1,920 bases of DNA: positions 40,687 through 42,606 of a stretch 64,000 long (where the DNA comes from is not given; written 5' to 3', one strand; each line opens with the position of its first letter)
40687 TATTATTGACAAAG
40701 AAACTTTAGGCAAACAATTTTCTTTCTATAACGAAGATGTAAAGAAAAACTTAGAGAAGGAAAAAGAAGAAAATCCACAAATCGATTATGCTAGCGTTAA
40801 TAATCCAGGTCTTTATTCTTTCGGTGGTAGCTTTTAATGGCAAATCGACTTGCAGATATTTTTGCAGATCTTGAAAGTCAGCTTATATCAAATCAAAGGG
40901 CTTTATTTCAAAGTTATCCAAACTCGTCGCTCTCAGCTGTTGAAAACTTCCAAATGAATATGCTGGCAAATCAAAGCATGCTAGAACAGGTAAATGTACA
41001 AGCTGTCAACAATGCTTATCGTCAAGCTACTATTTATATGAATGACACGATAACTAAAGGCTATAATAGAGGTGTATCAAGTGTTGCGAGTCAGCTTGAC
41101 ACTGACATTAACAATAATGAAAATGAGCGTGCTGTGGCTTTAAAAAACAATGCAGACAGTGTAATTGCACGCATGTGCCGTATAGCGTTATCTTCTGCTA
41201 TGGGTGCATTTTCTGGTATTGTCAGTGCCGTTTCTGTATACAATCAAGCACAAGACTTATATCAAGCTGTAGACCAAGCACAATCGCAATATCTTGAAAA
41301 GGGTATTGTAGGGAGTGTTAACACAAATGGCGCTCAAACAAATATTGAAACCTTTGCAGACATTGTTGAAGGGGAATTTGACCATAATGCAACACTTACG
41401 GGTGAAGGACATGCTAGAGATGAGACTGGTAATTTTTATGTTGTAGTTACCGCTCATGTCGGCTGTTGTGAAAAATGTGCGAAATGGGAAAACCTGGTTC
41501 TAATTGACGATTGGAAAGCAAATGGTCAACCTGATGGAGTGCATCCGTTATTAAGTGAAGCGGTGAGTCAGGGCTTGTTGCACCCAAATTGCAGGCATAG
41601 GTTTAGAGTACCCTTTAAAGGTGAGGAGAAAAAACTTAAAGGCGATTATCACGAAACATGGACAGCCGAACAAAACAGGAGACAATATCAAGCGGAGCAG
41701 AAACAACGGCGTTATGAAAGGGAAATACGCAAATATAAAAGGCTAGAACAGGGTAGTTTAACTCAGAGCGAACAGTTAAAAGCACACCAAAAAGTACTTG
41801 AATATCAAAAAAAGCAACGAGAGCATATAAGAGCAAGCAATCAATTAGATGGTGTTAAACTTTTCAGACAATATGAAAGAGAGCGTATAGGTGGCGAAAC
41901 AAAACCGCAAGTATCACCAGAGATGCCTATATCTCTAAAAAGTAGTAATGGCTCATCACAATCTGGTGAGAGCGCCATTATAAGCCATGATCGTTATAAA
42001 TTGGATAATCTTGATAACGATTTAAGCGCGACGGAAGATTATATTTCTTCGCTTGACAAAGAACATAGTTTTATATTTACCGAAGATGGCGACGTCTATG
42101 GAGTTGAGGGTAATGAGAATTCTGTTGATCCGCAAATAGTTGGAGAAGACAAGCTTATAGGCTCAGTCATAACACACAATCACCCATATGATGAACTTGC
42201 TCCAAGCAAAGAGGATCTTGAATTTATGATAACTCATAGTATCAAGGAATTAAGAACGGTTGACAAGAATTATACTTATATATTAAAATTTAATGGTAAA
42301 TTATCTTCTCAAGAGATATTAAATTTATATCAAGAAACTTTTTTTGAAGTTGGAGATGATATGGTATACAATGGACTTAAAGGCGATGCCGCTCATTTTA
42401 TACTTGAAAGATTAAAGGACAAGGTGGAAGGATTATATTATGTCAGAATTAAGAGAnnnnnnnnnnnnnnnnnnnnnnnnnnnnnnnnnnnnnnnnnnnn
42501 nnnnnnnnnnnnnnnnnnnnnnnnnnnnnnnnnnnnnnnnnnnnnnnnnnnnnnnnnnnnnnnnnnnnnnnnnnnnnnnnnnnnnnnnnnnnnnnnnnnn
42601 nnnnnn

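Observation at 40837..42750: MuF (SPP1 gp7-like) head protein fused to a RadC/JAB-like C-terminal domain, with a coupled 86-aa ORF and a closing hairpin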

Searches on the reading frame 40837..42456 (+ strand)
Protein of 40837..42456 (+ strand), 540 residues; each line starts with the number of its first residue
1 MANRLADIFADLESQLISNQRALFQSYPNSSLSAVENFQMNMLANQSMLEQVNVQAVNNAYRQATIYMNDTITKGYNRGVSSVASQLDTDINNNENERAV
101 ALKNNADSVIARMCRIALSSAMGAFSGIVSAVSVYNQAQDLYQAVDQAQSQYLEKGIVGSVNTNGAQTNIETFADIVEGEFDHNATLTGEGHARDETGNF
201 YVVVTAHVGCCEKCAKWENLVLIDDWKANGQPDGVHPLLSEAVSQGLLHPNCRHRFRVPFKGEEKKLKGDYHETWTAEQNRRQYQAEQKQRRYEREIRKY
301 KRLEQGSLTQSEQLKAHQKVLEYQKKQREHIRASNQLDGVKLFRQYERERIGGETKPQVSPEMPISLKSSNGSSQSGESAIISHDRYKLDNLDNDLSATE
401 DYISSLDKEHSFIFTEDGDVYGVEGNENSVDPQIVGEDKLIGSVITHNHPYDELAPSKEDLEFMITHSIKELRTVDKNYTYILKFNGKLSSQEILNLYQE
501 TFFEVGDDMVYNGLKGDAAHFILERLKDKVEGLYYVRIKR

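Call 3: search_protein_families(library=pfam, proteins=[window:40837-42456:+], max_evalue=1)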
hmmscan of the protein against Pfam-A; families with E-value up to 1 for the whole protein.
window:40837-42456:+ (540 aa): 3 families
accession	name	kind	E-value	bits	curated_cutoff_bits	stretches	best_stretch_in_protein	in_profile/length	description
PF06152.16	Phage_min_cap2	-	5.6e-30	104.9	26.3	1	3-331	11-365/366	Phage minor capsid protein 2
PF04002.20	RadC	-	0.014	15.8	22.1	1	444-470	68-92/121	RadC-like JAB domain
PF13572.11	DUF4134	-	0.091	13.5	26.5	1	116-141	39-64/93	Domain of unknown function (DUF4134)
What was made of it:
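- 40837..42459 (+): Gene for the 540-aa MuF-JAB-like fusion protein. PF06152, E 5.6e-30 (call 3).
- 40837..41904 (+): Conserved MuF2 (Phage_min_cap2) head-protein module, including the basic Q/R/K-rich helical linker (aa 1-356). Pfam stretch aa 3-331 (call 3).
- On MuF superfamily of phage head proteins: PF06152 scores 104.9 bits against a cut-off of 26.3, E 5.6e-30, over aa 3-331 (call 3).
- PF06152 match with E 5.6e-30 (call 3). The domain fails Pfam RadC's gathering score (call 3).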

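Call 4: search_protein_families(library=phrogs, proteins=[window:40837-42456:+], max_evalue=0.1)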
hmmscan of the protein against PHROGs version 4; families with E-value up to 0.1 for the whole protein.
window:40837-42456:+ (540 aa): 8 families
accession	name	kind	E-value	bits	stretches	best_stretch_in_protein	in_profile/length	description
phrog_581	-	head and packaging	3.8e-46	159.2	1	2-456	29-466/564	minor head protein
phrog_12049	-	head and packaging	3.8e-14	53.3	1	55-362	59-379/745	head morphogenesis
phrog_4611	-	head and packaging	1.3e-13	51.2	1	45-303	94-316/710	minor head protein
phrog_18903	-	unknown function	0.024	15.9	1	286-361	5-80/101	-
phrog_4297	-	lysis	0.052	14.6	1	57-105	24-71/130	Rz-like spanin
phrog_10276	-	DNA, RNA and nucleotide metabolism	0.061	14.3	1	444-472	99-125/153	DNA repair protein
phrog_11335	-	unknown function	0.071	14.2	0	55-94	35-74/104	-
phrog_28927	-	unknown function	0.085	14.2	0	109-173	9-74/96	-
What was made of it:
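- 40837..42459 (+): PHROG 581 'minor head protein', E 3.8e-46 (call 4).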

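Call 14: find_homologous_proteins(query=window:40837-42456:+, max_evalue=0.00001)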
Query window:40837-42456:+ (540 aa): 163 proteins with E <= 0.00001 among 8000 candidates; the best 120 are listed.
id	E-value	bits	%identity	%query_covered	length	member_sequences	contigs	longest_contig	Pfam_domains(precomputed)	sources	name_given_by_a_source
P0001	0.0e+0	1120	92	100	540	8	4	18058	PF06152.17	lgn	-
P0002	4.3e-277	938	77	100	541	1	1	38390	PF06152.17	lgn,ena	-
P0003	1.1e-229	782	96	67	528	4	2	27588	PF06152.17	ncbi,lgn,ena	-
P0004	4.8e-212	724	89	67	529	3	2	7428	PF06152.17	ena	-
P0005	2.2e-205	702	77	75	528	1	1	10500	PF06152.17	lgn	-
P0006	5.0e-187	641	70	75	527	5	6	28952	PF06152.17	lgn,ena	-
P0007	9.6e-133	462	57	67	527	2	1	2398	PF06152.17,PF03496.21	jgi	-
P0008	5.5e-125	436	55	67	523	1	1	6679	PF06152.17,PF03496.21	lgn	-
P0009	3.3e-122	427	49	76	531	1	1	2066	PF06152.17,PF03496.21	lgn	-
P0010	6.6e-119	416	52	67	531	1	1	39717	PF06152.17,PF03496.21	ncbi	-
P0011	2.4e-106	375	72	43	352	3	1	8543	PF06152.17,PF03496.21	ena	-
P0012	8.1e-93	330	66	41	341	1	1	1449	PF06152.17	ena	-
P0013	1.9e-92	329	46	66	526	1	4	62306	PF06152.17,PF03496.21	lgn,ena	-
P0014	3.6e-91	325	46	66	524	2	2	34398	PF06152.17,PF03496.21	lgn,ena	-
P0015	2.8e-54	203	37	65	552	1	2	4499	PF06152.17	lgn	-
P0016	8.6e-41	159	43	39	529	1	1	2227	PF06152.17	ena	-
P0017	1.3e-40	158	44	39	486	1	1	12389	PF06152.17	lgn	-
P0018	1.4e-40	158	42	41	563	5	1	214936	PF15542.12,PF06152.17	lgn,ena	-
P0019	3.1e-40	157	42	41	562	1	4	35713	PF15542.12,PF06152.17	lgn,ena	-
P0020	5.7e-40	156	42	39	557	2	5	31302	PF06152.17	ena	-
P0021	8.5e-40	155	42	41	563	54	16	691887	PF15542.12,PF06152.17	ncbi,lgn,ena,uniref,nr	ncbi:phage minor capsid protein [Clostridium paraputrificum]|uniref:phage minor capsid protein n=3 T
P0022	1.1e-39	155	31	68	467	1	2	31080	PF06152.17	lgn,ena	-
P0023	1.4e-39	155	42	41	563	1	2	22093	PF15542.12,PF06152.17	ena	-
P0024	1.5e-39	155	42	41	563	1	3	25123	PF15542.12,PF06152.17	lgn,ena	-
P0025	1.9e-39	154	44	37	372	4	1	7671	PF06152.17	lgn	-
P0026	2.0e-39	154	42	41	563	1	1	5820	PF15542.12,PF06152.17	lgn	-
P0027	6.6e-39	152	42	39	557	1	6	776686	PF06152.17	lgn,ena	-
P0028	1.3e-38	151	42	39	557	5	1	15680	PF06152.17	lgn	-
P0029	1.3e-38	151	43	39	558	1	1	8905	PF06152.17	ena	-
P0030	1.3e-38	151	43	39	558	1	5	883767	PF06152.17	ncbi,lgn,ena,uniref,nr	ncbi:phage minor capsid protein [Clostridium paraputrificum]|uniref:phage minor capsid protein n=1 T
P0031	1.5e-38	151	42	41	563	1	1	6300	PF15542.12,PF06152.17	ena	-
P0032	1.5e-38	151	42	41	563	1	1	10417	PF15542.12,PF06152.17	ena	-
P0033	2.5e-38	150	33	68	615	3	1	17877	PF06152.17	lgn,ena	-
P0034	4.4e-38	150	41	39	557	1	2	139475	PF06152.17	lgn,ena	-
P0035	4.6e-38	150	43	37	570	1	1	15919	PF06152.17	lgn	-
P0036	4.9e-38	149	33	72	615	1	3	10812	PF06152.17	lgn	-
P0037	6.3e-38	149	33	61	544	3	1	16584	PF15542.12,PF06152.17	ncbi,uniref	ncbi:MAG: phage minor capsid protein [Clostridium sp.]|uniref:phage minor capsid protein n=1 Tax=Clo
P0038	7.5e-38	149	42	39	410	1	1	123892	PF06152.17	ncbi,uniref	ncbi:phage minor capsid protein [Clostridium saccharoperbutylacetonicum]|uniref:phage minor capsid p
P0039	1.2e-37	148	42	39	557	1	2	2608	PF06152.17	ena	-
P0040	1.5e-37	148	43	36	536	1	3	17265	PF06152.17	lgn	-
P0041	1.7e-37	148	32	73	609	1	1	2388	PF06152.17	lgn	-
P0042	2.2e-37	147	42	40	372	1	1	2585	PF06152.17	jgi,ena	-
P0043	2.7e-37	147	42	41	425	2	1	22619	PF06152.17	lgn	-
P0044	2.7e-37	147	33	63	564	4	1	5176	PF06152.17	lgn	-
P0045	5.1e-37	146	34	58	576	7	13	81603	PF06152.17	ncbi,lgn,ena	-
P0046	6.4e-37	146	44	33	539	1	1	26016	PF06152.17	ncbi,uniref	ncbi:phage minor capsid protein [Clostridium paraputrificum]|uniref:phage minor capsid protein n=1 T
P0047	1.5e-36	145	41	40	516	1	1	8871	PF21814.3,PF06152.17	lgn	-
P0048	1.9e-36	144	42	41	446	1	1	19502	PF06152.17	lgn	-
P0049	6.3e-36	143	41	41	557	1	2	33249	PF15542.12,PF06152.17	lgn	-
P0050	8.1e-36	142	34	65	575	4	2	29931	PF06152.17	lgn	-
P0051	1.6e-35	141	45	33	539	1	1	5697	PF06152.17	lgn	-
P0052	1.7e-35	141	44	33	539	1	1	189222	PF06152.17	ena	-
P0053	1.8e-35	141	45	33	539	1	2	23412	PF06152.17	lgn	-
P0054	1.9e-35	141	43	33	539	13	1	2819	PF06152.17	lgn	-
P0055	2.0e-35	141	44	33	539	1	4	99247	PF06152.17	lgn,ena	-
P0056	2.1e-35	141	43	33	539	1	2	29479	PF06152.17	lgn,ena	-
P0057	2.5e-35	141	44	33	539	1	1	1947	PF06152.17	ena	-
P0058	2.7e-35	140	44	33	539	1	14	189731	PF06152.17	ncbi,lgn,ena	ncbi:MAG: phage minor capsid protein [Clostridium paraputrificum]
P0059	2.8e-35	140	44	33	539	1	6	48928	PF06152.17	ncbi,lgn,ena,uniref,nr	ncbi:phage minor capsid protein [Clostridium paraputrificum]|uniref:phage minor capsid protein n=2 T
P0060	2.9e-35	140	44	33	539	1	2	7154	PF06152.17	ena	-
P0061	3.0e-35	140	44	33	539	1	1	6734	PF06152.17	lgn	-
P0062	4.1e-35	140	33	58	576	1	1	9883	PF06152.17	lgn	-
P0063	4.5e-35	140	35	64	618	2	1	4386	PF06152.17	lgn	-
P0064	5.1e-35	140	43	33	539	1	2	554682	PF06152.17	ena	-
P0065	5.3e-35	140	43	33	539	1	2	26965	PF06152.17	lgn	-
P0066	6.0e-35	139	44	33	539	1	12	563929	PF06152.17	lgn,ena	-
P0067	7.0e-35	139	40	41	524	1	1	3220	PF06152.17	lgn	-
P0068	7.3e-35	139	44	33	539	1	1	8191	PF06152.17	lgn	-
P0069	1.8e-34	138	43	33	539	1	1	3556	PF06152.17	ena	-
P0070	2.0e-34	138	43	33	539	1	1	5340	PF06152.17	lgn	-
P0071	2.6e-34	137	44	33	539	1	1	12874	PF06152.17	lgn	-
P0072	3.1e-34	137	35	48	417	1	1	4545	PF06152.17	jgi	jgi:hypothetical protein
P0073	3.3e-34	137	44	33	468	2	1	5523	PF06152.17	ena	-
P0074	3.4e-34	137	44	33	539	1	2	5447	PF06152.17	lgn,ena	-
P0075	3.5e-34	137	44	33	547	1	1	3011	PF06152.17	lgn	-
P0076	3.5e-34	137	44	33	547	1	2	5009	PF06152.17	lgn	-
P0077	3.6e-34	137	43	33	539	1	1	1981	PF06152.17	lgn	-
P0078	3.7e-34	137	43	33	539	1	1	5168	PF06152.17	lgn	-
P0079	3.8e-34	137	43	33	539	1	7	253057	PF06152.17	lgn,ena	-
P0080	4.0e-34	137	40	40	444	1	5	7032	PF06152.17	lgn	-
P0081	4.6e-34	136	40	43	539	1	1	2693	PF06152.17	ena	-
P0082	4.8e-34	136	43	33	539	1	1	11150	PF06152.17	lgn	-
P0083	4.9e-34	136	43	33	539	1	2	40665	PF06152.17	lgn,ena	-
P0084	4.9e-34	136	43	33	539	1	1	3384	PF06152.17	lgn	-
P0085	5.0e-34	136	43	33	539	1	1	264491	PF06152.17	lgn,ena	-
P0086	5.0e-34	136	43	33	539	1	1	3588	PF06152.17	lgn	-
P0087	5.0e-34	136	43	33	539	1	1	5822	PF06152.17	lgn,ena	-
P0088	6.1e-34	136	43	33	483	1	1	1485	PF06152.17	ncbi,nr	ncbi:MAG: phage minor capsid protein, partial [Actinomyces sp.]|nr:phage minor capsid protein [Actin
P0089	7.7e-34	136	41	38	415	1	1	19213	PF06152.17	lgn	-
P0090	9.2e-34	135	44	33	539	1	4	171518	PF06152.17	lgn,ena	-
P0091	1.1e-33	135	39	44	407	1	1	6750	PF06152.17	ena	-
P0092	1.1e-33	135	39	44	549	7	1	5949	PF06152.17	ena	-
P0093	1.2e-33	135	43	33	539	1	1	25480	PF06152.17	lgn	-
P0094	1.2e-33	135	43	33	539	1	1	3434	PF06152.17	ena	-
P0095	1.2e-33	135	43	33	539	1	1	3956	PF06152.17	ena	-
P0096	1.4e-33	135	39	43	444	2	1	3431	PF06152.17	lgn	-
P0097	1.6e-33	135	33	65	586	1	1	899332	PF06152.17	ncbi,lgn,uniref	ncbi:phage minor capsid protein [Candidatus Clostridium stratigraminis]|uniref:Phage minor capsid pr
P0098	1.7e-33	135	39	39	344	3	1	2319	PF06152.17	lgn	-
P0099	1.7e-33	135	40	41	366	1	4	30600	PF06152.17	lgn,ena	-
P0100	1.8e-33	134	39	44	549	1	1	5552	PF06152.17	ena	-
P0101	1.8e-33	134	39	44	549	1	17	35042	PF06152.17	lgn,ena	-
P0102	2.6e-33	134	39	40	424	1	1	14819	PF06152.17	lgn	-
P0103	2.9e-33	134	28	91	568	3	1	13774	PF06152.17,PF17279.9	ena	-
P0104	3.0e-33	134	39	37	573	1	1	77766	PF21814.3,PF06152.17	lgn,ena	-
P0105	3.2e-33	134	39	37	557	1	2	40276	PF06152.17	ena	-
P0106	4.8e-33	133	39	40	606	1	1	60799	PF06152.17,PF14436.12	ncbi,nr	ncbi:MAG: phage minor capsid protein [Bacillota bacterium]|nr:phage minor capsid protein [Bacillota 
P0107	4.8e-33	133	27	90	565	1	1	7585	PF06152.17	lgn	-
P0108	4.8e-33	133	28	83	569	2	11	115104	PF06152.17,PF17279.9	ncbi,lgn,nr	ncbi:MAG: capsid protein [Erysipelotrichaceae bacterium]|nr:capsid protein [Erysipelotrichaceae bact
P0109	5.4e-33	133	41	39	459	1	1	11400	PF06152.17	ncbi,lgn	-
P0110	8.8e-33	132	37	45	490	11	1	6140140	PF06152.17,PF14436.12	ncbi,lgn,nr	ncbi:hypothetical protein DFN08_005204 [Clostridium beijerinckii]|nr:hypothetical protein [Clostridi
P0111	9.0e-33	132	28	83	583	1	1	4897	PF06152.17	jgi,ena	-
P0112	1.9e-32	131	40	39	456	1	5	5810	PF06152.17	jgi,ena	-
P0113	2.3e-32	131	32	67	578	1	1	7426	PF06152.17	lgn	-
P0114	2.3e-32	131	31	61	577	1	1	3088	PF06152.17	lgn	-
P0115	2.4e-32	131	39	39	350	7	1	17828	PF06152.17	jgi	-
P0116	4.0e-32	130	28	86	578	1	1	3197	PF06152.17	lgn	-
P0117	7.0e-32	129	39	39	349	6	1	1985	PF06152.17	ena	-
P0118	2.1e-31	128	38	39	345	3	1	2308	PF06152.17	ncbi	-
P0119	2.2e-31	128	38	44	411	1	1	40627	PF06152.17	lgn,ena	-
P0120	3.4e-31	127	32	57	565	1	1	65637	PF06152.17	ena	-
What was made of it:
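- More distant relatives carry Ntox50 or EndoU domains in that position (call 14).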

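Call 27: find_encoding_contigs(protein=P0002, flank=4000, max_places=3)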
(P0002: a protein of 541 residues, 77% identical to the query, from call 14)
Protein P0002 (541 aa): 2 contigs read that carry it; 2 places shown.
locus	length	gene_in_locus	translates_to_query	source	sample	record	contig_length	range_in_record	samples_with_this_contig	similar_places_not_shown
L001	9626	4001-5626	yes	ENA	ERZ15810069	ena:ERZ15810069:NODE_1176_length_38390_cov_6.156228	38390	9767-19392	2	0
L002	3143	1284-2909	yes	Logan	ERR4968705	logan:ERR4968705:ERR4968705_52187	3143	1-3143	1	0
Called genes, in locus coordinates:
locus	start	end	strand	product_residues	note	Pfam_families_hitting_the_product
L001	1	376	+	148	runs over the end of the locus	-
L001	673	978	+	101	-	-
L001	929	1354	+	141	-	PF03592:Terminase_2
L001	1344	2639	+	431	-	PF03237:Terminase_6N, PF04466:Terminase_3, PF17288:Terminase_3C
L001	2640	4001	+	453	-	PF05133:SPP1_portal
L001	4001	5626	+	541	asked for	PF06152:Phage_min_cap2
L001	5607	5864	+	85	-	-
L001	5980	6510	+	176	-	PF14265:DUF4355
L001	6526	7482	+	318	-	-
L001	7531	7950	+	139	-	-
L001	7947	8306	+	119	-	-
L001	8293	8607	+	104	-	-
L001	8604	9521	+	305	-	-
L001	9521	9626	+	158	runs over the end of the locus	-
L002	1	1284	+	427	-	?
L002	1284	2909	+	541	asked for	PF06152:Phage_min_cap2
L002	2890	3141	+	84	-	?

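Call 28: find_encoding_contigs(protein=P0003, flank=4000, max_places=3)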
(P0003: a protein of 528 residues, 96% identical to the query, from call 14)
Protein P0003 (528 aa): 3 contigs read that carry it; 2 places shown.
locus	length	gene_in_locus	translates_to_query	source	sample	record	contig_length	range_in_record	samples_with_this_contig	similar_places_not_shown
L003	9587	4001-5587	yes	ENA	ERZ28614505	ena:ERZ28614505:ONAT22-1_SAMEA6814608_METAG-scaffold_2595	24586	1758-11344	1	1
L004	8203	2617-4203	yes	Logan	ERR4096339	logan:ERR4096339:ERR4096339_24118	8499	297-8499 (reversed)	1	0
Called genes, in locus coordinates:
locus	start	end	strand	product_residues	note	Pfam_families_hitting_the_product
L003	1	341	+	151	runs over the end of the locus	-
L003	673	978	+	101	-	-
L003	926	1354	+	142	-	-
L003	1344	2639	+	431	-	PF03237:Terminase_6N, PF04466:Terminase_3, PF17288:Terminase_3C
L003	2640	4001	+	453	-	PF05133:SPP1_portal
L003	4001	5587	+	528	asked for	PF06152:Phage_min_cap2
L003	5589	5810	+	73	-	-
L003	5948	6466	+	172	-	PF14265:DUF4355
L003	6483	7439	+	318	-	-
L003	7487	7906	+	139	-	-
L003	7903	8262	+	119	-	-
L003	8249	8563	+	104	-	-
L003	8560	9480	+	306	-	-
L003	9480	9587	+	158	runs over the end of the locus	-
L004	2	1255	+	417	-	?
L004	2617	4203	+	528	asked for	PF06152:Phage_min_cap2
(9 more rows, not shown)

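Call 58: search_protein_families(library=ncbifam, proteins=[window:40837-42456:+], max_evalue=0.1)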
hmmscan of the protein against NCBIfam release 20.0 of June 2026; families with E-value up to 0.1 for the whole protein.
window:40837-42456:+ (540 aa): 1 family
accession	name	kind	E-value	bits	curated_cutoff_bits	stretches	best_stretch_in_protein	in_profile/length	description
NF000642.1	PRK00024.1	equivalog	0.02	14.6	180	1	444-471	158-183/212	RadC family protein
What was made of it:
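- It matches no Pfam, PHROG or NCBIfam family (calls 3, 4, 58).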

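Call 70: find_related_loci(query=window:40837-42456:+, collection=genome_contigs, flank=3000)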
Query window:40837-42456:+ (540 aa) in genome_contigs; peptide patterns used: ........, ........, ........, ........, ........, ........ (x = any residue, [..] = any of these).
104 stretches matched a pattern; 1 encode a relative of the query (tblastn E <= 1e-3); 1 distinct loci.
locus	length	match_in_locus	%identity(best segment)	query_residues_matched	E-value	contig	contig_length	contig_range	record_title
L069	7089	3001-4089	92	1-363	0e+0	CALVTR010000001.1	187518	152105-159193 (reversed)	MAG: uncultured Clostridia bacterium isolate BRZ_CD__bin5 genome assembly, contig: BRZ_CD__NODE_68_length_187518_cov_9.5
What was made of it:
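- On MuF polymorphic toxin system: A relative sits in a 187-kb contig of a Clostridia MAG (call 70).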

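Call 72: search_protein_families(library=pfam, proteins=[P0003, P0005, L003:5589-5807:+, L069:4584-4826:+], max_evalue=0.05)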
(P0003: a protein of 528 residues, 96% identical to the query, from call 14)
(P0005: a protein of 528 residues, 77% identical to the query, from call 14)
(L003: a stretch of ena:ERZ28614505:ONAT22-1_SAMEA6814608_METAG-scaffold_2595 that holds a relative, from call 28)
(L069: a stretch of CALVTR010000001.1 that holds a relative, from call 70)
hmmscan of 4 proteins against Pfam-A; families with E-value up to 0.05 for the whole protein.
P0003 (528 aa): 3 families
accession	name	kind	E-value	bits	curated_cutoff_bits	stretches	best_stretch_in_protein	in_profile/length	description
PF06152.16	Phage_min_cap2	-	1.1e-29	104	26.3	1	3-332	11-366/366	Phage minor capsid protein 2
PF01129.24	ART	-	0.033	13.9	22.3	1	417-525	108-214/222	NAD:arginine ADP-ribosyltransferase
PF18745.7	SNAD2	-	0.039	14.2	25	0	63-115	3-56/200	Secreted Novel AID/APOBEC-like Deaminase 2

P0005 (528 aa): 2 families
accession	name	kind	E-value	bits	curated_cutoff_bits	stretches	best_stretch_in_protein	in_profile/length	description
PF06152.16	Phage_min_cap2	-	1.7e-27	96.8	26.3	1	3-332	11-366/366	Phage minor capsid protein 2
PF13572.11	DUF4134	-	0.041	14.6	26.5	0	102-141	24-64/93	Domain of unknown function (DUF4134)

L003:5589-5807:+ (73 aa): 1 family
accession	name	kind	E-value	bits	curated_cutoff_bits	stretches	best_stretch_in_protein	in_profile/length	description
PF01399.33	PCI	-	0.037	14.7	22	0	7-41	14-48/84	PCI domain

L069:4584-4826:+ (81 aa): 2 families
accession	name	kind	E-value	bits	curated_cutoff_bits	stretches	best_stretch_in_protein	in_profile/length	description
PF21980.2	MksE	-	0.0079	17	27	1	20-77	105-159/163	Condensin complex protein MksE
PF18247.6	AvrM_N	-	0.045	14.2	25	0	28-53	29-51/65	Flax-rust effector AvrM N-terminal domain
